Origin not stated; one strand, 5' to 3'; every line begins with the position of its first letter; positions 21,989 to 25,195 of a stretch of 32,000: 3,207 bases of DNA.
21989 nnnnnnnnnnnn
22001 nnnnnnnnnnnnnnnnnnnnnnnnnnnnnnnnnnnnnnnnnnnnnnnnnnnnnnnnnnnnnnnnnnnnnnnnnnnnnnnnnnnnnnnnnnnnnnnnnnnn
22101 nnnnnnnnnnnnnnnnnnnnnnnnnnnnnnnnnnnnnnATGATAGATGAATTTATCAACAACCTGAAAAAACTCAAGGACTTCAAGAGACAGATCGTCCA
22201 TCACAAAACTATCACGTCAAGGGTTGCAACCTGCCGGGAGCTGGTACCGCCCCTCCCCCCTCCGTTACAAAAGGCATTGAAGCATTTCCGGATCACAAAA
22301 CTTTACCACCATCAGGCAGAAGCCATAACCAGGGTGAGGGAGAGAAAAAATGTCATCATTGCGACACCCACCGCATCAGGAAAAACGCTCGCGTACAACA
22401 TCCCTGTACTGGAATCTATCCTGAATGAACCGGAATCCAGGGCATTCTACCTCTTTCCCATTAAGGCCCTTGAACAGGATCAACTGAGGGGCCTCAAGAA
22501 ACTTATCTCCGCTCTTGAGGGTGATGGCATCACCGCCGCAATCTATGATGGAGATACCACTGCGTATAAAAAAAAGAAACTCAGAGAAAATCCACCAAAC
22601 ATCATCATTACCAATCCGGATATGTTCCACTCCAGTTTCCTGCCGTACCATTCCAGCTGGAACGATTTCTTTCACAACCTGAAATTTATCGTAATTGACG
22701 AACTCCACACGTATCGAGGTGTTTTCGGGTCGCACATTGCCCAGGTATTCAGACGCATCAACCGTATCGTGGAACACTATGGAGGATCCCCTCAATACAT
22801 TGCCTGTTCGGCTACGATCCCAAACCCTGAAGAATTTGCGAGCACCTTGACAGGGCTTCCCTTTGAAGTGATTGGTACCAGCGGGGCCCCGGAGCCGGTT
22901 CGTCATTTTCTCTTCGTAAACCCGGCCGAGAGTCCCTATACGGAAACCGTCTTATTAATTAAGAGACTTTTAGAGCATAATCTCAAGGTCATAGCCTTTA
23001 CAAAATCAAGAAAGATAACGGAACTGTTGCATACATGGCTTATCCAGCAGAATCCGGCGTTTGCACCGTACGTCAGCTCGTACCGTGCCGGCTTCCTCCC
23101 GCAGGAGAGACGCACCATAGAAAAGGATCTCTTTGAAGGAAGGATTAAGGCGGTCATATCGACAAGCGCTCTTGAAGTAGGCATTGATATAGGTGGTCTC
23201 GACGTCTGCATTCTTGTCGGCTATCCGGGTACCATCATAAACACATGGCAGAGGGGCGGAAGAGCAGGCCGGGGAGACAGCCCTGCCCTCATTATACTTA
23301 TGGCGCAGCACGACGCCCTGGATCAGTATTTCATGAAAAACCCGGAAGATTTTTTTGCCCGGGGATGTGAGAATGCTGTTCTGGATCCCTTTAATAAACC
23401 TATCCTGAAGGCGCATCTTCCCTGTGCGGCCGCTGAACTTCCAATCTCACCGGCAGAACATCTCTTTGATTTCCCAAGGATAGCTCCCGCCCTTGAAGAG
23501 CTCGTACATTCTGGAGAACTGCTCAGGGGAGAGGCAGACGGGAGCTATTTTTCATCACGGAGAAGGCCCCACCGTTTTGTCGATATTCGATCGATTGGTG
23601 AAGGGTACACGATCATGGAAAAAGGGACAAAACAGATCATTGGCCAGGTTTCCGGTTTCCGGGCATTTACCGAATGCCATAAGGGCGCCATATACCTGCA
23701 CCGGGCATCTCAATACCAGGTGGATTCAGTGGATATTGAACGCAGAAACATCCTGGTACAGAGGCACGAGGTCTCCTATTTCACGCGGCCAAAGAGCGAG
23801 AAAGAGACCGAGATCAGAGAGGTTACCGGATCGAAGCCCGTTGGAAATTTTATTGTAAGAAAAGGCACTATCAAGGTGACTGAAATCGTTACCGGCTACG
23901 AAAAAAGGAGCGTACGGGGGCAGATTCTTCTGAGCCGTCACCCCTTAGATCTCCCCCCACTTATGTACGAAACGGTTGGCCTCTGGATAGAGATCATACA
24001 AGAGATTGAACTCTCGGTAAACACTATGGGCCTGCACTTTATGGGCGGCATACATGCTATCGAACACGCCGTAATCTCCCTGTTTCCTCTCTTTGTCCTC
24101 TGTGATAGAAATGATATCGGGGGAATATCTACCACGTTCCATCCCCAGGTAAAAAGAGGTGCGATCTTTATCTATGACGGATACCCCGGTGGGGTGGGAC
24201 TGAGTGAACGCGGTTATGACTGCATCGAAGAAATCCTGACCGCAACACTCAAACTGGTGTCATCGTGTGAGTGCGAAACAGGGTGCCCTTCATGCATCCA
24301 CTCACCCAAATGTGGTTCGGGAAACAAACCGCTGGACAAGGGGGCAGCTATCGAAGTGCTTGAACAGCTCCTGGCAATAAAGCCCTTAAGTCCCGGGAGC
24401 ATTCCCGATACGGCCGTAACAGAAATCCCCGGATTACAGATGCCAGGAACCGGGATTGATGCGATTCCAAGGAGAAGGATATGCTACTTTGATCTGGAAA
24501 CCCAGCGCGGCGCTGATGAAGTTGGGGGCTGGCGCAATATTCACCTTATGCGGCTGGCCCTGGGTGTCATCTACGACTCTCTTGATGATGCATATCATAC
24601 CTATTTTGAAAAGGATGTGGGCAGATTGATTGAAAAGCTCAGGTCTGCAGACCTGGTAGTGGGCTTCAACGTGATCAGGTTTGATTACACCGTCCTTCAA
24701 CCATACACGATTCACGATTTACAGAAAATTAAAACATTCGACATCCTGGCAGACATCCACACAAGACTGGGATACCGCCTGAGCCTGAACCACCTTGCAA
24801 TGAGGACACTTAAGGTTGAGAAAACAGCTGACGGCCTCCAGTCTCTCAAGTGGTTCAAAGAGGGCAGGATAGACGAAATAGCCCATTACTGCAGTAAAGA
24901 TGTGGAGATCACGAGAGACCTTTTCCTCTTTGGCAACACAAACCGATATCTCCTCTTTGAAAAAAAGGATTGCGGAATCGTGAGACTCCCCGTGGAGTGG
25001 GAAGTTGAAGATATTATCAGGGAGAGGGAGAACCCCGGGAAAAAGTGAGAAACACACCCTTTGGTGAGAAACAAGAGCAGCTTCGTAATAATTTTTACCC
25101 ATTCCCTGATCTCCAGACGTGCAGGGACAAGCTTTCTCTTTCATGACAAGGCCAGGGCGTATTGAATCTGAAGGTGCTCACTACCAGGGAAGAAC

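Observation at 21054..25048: Coupled SprT-like protease and MrfA-type helicase/DUF1998/DEDDh-exonuclease: a two-gene module of unassigned function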

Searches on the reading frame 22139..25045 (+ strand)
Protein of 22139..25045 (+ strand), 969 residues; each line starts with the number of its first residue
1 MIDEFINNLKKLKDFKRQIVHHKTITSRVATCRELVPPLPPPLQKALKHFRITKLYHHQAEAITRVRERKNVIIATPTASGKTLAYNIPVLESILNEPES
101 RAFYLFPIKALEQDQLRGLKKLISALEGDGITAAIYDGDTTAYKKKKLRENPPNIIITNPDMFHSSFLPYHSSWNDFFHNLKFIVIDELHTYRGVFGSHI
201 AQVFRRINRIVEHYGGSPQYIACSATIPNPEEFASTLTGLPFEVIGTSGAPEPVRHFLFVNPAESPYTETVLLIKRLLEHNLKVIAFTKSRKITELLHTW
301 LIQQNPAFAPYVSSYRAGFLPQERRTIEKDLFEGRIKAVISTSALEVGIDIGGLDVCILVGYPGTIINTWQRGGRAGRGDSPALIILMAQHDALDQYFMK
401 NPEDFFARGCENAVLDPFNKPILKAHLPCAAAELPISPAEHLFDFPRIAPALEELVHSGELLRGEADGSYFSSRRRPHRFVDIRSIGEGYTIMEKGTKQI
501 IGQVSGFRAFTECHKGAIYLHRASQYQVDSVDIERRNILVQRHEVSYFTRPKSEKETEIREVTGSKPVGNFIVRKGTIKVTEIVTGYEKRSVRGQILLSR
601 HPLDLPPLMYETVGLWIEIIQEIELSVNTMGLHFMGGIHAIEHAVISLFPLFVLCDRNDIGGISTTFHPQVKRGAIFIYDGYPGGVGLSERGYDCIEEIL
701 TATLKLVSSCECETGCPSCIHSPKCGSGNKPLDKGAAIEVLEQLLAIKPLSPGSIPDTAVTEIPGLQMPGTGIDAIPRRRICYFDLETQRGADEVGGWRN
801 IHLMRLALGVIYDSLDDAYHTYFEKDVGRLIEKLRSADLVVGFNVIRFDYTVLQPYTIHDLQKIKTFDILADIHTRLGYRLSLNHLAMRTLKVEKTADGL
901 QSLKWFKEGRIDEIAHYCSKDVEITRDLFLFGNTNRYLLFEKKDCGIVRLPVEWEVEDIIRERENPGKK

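Call 3: search_protein_families(library=pfam, proteins=[window:22139-25045:+], max_evalue=0.1)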
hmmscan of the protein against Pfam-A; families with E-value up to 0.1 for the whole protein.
window:22139-25045:+ (969 aa): 6 families
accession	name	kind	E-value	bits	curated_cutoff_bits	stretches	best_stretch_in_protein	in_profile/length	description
PF00270.35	DEAD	-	9.8e-34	116.9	26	1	57-232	2-166/167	DEAD/DEAH box helicase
PF09369.15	MZB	-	2.1e-25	89.6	24.2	1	641-720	1-80/80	MrfA Zn-binding domain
PF00271.37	Helicase_C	-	8.4e-14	52.2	23.5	1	274-378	6-108/110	Helicase conserved C-terminal domain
PF22982.3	WHD_HRQ1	-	1.4e-10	42.5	27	1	416-486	2-70/70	ATP-dependent helicase HRQ1, winged helix domain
PF04851.21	ResIII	-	3.3e-08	34.1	22.5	1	54-204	3-150/164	Type III restriction enzyme, res subunit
PF01612.26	DNA_pol_A_exo1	-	4e-05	23.9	23.6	1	840-929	79-165/173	3'-5' exonuclease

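Call 4: search_protein_families(library=padloc, proteins=[window:22139-25045:+], max_evalue=0.1)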
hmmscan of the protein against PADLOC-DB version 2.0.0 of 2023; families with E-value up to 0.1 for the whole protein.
window:22139-25045:+ (969 aa): 72 families (the best 25 are shown)
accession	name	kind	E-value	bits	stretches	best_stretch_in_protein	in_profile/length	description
PDLC02503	BrxHI|BrxHII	-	2e-45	153.3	1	43-392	12-357/698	BrxHI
PDLC03960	SngC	-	1.8e-41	140.7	1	43-395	13-378/720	-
PDLC00013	DruE1|DruE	-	5.6e-38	128.6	4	335-428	1082-1176/1776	SNF2 family N-terminal domain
PDLC00037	DruE3|DruE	-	1.9e-35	120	3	46-237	93-309/2055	SNF2 family N-terminal domain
PDLC00036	DruE3|DruE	-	1.3e-34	116.6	3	54-245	92-310/2023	SNF2 family N-terminal domain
PDLC02501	BrxHI|BrxHII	-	3.1e-29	99.7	1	43-379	11-342/925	BrxHI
PDLC03928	PsyrT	-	1.7e-27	94.1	1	52-401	18-359/689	-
PDLC00035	DruE3|DruE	-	1.7e-25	87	2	53-233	101-305/1460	SNF2 family N-terminal domain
PDLC00051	DruE4|DruE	-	3.6e-21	72.5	3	52-99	90-138/1829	SNF2 family N-terminal domain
PDLC00015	DruE2|DruE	-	2.6e-20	69.8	3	53-98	95-141/1887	SNF2 family N-terminal domain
PDLC02864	DpdF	-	4e-18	63.5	1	47-400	15-350/610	DpdF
PDLC00014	DruE2|DruE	-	9e-18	61.1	3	53-98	106-152/1928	SNF2 family N-terminal domain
PDLC02570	DrmA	-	3e-17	60.3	1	183-401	412-647/851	DrmA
PDLC02896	DpdJ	-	1.2e-16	57.6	2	138-241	322-426/1487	DpdJ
PDLC02870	DpdF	-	1.9e-15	54.4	1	53-391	12-332/534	DpdF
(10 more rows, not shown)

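Call 5: search_protein_families(library=ncbifam, proteins=[window:22139-25045:+], max_evalue=0.1)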
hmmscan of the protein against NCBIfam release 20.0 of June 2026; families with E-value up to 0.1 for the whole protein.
window:22139-25045:+ (969 aa): 33 families (the best 25 are shown)
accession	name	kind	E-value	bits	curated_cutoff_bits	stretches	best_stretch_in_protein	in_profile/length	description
TIGR03817.1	DECH_helic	hypoth_equivalog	5.5e-206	686.2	874.1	1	20-745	2-739/742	helicase/secretion neighborhood putative DEAH-box helicase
TIGR04121.1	DEXH_lig_assoc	equivalog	3.4e-45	154.1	850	1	54-389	13-357/804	ligase-associated DNA damage response DEXH box helicase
NF010338.0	PRK13767.1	equivalog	3.2e-38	131.6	849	1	54-378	33-384/877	ATP-dependent helicase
NF001308.0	PRK00254.1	equivalog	3.7e-24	85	1216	2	44-237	13-189/720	ATP-dependent DNA helicase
NF007284.0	PRK09751.1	equivalog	2.1e-21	75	1496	2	66-239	41-229/1538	ATP-dependent helicase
NF002654.0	PRK02362.1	equivalog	3.2e-18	65.4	887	1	37-237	7-191/739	ATP-dependent DNA helicase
NF002251.0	PRK01172.1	equivalog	3.2e-16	58.7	891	1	54-311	22-266/674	ATP-dependent DNA helicase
TIGR01389.1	recQ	equivalog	2.7e-15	55.8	640.2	1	50-399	9-340/591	DNA helicase RecQ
NF010337.0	PRK13766.1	equivalog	4e-15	55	610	2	270-399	353-488/781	Hef nuclease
TIGR00614.1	recQ_fam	subfamily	6.5e-14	51.6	219.8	1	49-392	6-334/470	RecQ family ATP-dependent DNA helicase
NF041067.1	DpdJ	equivalog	4.3e-13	47.9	800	2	143-241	320-419/1482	protein DpdJ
NF040935.1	helicase_Hel308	equivalog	4.6e-12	44.9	1200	1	44-255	16-206/704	ATP-dependent DNA helicase Hel308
NF041063.1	DpdF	equivalog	7.4e-10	38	550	2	64-190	153-280/813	protein DpdF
NF008394.0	PRK11192.1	equivalog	1.9e-09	36.9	507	1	41-393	12-356/441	ATP-dependent RNA helicase SrmB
TIGR03158.1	cas3_cyano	exception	1.2e-08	34.5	69.1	1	58-192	1-157/357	type I-D CRISPR-associated helicase Cas3'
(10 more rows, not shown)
